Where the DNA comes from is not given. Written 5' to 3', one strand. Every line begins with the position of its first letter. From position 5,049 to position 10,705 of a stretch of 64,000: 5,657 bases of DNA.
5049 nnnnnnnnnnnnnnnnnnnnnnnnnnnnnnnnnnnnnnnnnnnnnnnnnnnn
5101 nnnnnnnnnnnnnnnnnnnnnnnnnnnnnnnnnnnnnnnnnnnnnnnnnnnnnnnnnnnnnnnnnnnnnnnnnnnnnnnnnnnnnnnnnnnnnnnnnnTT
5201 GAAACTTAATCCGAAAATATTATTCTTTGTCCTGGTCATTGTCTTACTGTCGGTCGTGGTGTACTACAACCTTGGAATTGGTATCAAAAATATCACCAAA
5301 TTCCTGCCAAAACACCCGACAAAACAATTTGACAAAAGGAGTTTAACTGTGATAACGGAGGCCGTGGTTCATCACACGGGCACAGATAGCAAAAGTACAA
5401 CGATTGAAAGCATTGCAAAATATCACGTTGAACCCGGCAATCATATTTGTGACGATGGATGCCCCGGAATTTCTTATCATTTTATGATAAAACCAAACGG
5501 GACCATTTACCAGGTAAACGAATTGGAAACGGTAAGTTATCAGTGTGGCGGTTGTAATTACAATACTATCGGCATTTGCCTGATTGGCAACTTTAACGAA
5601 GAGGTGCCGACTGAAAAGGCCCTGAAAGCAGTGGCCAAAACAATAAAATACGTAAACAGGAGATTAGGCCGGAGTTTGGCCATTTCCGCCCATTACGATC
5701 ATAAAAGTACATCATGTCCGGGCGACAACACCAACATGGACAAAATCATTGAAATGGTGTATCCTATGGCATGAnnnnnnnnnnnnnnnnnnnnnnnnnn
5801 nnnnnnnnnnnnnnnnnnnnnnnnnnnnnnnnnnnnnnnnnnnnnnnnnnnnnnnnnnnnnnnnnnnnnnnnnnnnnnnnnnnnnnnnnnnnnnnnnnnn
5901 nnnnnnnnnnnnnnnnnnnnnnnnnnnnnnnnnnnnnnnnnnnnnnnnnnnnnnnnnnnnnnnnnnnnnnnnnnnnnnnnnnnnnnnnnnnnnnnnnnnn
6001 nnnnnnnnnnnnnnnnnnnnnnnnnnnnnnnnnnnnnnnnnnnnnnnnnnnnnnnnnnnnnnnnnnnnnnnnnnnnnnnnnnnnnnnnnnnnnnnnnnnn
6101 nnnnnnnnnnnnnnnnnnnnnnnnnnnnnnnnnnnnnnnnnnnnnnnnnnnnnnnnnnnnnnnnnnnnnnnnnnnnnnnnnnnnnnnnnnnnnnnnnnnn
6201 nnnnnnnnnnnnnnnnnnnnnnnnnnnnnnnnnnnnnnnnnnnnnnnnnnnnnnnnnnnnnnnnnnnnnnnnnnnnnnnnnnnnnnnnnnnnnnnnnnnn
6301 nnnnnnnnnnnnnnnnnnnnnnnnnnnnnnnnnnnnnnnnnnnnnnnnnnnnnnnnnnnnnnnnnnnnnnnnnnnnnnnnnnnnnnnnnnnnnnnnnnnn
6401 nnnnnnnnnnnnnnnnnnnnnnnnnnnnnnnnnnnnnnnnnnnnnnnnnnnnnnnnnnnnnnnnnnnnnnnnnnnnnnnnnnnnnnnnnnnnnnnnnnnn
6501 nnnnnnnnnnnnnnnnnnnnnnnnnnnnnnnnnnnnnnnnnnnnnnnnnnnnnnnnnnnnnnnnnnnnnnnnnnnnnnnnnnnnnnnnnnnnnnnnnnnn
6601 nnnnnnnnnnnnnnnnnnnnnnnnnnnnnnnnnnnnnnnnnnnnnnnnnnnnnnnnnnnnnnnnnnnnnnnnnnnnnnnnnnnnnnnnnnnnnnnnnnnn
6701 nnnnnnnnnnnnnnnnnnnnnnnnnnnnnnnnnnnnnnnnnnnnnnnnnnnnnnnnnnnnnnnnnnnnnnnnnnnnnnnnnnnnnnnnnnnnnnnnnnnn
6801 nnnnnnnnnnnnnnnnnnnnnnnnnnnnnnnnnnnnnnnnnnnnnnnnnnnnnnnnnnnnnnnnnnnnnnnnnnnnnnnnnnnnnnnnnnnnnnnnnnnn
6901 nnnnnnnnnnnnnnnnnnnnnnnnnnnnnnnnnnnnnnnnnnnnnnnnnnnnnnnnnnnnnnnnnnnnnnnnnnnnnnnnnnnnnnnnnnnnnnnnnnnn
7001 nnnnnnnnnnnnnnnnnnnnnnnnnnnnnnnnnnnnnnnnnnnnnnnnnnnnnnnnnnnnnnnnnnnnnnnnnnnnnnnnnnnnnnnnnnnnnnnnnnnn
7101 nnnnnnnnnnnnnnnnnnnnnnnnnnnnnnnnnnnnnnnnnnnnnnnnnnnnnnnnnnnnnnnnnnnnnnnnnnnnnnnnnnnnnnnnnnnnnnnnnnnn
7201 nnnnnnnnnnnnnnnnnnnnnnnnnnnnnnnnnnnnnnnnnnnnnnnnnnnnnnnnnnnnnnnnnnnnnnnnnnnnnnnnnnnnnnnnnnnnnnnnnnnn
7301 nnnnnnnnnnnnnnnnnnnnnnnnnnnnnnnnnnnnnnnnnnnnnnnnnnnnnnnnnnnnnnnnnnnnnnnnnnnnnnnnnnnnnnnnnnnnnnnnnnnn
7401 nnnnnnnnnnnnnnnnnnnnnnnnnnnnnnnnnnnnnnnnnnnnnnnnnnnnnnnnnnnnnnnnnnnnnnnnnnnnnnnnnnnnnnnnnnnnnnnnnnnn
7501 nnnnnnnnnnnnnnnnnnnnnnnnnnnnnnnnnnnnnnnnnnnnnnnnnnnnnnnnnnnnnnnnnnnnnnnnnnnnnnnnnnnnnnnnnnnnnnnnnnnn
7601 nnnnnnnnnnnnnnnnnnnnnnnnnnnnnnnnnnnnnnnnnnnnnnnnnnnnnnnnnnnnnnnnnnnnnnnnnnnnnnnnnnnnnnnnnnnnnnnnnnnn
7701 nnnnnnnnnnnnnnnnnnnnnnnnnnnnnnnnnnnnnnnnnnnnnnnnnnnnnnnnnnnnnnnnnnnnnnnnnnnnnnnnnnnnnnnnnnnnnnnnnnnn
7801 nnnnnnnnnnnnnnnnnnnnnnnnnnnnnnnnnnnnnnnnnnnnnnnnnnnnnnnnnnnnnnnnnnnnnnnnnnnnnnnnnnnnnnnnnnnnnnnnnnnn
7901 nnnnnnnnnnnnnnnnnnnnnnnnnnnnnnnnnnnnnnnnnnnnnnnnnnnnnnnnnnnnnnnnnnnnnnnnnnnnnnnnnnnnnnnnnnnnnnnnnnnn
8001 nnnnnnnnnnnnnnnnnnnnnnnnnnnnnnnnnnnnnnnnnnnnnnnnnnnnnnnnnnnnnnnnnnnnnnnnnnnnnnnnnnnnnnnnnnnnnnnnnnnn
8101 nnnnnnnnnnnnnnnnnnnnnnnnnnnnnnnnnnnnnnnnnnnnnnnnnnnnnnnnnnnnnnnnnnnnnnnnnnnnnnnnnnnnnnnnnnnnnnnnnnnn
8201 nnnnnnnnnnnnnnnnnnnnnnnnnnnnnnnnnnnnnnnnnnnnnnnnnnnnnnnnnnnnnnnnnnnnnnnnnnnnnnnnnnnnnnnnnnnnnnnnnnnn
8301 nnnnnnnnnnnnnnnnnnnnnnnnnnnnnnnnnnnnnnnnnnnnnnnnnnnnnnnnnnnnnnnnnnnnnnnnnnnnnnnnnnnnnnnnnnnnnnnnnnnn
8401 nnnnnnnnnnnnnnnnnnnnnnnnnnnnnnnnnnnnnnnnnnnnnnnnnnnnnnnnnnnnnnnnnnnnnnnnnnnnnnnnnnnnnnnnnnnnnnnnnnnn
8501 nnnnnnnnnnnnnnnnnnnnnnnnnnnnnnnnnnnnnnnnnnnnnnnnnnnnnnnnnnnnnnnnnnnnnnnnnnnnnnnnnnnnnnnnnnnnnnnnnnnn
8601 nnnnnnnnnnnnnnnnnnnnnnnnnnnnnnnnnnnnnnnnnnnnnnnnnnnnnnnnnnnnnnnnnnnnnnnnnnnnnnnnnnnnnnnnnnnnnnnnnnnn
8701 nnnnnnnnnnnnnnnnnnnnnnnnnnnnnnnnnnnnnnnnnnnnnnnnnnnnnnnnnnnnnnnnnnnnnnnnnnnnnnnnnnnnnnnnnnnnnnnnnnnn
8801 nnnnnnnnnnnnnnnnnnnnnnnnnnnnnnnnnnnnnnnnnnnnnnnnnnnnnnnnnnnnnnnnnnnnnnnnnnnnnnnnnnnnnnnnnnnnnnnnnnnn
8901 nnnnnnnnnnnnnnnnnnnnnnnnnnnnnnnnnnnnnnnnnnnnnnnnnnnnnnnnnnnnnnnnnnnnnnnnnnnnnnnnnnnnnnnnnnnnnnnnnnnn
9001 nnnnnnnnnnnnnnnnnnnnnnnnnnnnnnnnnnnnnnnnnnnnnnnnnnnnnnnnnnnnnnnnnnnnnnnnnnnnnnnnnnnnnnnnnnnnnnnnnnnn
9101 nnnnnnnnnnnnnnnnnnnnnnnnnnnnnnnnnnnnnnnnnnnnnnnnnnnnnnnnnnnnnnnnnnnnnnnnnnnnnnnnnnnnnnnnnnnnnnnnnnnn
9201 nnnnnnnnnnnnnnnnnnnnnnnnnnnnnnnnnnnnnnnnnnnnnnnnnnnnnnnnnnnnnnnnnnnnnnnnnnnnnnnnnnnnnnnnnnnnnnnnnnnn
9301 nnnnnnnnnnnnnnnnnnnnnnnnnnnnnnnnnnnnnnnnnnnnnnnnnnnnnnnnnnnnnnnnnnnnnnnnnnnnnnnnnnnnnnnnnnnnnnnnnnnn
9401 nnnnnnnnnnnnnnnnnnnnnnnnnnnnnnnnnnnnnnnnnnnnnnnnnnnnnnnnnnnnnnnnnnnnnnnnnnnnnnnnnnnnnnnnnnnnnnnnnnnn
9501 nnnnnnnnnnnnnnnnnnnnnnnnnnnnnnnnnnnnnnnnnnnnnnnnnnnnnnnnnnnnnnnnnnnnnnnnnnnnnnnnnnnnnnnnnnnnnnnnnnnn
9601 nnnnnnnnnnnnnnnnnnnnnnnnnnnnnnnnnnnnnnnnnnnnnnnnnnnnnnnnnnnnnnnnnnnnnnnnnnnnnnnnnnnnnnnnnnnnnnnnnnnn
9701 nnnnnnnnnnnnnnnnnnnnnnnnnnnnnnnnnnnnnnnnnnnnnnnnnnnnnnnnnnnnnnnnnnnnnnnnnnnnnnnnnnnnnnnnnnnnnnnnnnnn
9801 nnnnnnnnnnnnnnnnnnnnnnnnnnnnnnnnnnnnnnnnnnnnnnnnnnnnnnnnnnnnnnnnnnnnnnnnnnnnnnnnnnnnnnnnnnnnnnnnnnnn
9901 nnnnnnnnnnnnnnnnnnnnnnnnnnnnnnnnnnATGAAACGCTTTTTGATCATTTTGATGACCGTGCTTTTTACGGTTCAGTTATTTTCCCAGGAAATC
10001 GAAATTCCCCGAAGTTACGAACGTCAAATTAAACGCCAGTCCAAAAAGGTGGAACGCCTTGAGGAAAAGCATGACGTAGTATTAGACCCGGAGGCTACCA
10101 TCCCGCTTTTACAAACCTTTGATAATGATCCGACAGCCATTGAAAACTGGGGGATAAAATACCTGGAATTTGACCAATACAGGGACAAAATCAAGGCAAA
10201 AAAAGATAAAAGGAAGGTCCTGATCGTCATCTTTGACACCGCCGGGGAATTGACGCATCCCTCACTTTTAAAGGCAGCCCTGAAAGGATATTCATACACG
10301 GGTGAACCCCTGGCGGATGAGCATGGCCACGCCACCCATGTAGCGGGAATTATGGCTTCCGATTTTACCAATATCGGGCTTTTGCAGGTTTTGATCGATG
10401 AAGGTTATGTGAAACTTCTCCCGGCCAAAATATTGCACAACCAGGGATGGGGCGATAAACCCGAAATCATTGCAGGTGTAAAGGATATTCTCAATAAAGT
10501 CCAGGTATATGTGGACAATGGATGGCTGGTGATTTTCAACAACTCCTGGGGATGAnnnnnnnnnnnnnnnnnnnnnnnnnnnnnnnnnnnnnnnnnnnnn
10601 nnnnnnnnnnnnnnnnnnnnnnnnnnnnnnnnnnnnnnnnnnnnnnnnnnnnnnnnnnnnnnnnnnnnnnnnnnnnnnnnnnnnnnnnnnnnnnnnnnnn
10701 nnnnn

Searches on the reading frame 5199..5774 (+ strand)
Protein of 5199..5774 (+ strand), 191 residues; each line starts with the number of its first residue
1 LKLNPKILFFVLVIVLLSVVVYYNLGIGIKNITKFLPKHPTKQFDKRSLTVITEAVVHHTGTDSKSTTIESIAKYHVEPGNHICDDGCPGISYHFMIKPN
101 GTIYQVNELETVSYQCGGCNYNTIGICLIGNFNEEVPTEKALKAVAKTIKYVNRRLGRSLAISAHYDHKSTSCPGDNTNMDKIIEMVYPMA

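Call 20: search_protein_families(library=phrogs, proteins=[window:5199-5774:+], max_evalue=0.001)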
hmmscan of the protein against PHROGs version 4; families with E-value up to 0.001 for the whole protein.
window:5199-5774:+ (191 aa): 11 families
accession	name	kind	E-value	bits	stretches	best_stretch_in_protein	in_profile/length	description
phrog_1493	-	lysis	2.7e-26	93.7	1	46-187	28-163/394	endolysin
phrog_822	-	lysis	1.3e-18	68.6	1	36-178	8-149/215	amidase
phrog_833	-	lysis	3e-09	38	1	35-179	13-165/294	endolysin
phrog_1794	-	lysis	2.2e-08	34.9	1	79-177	80-182/336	amidase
phrog_35436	-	lysis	6.4e-08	33.2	1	83-184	42-144/266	amidase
phrog_670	-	lysis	2.3e-06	27.8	1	46-185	107-248/596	endolysin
phrog_19265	-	unknown function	1.1e-05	26.3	1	51-184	23-153/293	-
phrog_7698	-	lysis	7.9e-05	23.6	1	47-177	19-141/316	endolysin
phrog_2338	-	lysis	0.00016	22.1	1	42-179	18-150/346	endolysin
phrog_9611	-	lysis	0.00043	20.9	1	91-180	56-154/246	endolysin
phrog_3393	-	lysis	0.00045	21.1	1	54-167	25-132/342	endolysin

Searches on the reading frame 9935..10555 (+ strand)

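Call 9: search_protein_families(library=pfam, proteins=[window:9935-10555:+], max_evalue=1)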
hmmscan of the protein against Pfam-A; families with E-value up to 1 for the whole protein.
window:9935-10555:+ (206 aa): 1 family
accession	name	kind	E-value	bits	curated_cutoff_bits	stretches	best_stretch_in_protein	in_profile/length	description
PF00082.27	Peptidase_S8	-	4.1e-07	30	21.8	1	93-206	2-119/288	Subtilase family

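Call 113: search_protein_families(library=phrogs, proteins=[window:9935-10555:+], max_evalue=0.01)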
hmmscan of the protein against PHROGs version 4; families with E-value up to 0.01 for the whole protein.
window:9935-10555:+ (206 aa): 1 family
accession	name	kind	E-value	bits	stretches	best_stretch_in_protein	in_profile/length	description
phrog_3677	-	other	2.4e-10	39.9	1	63-188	567-690/1125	protease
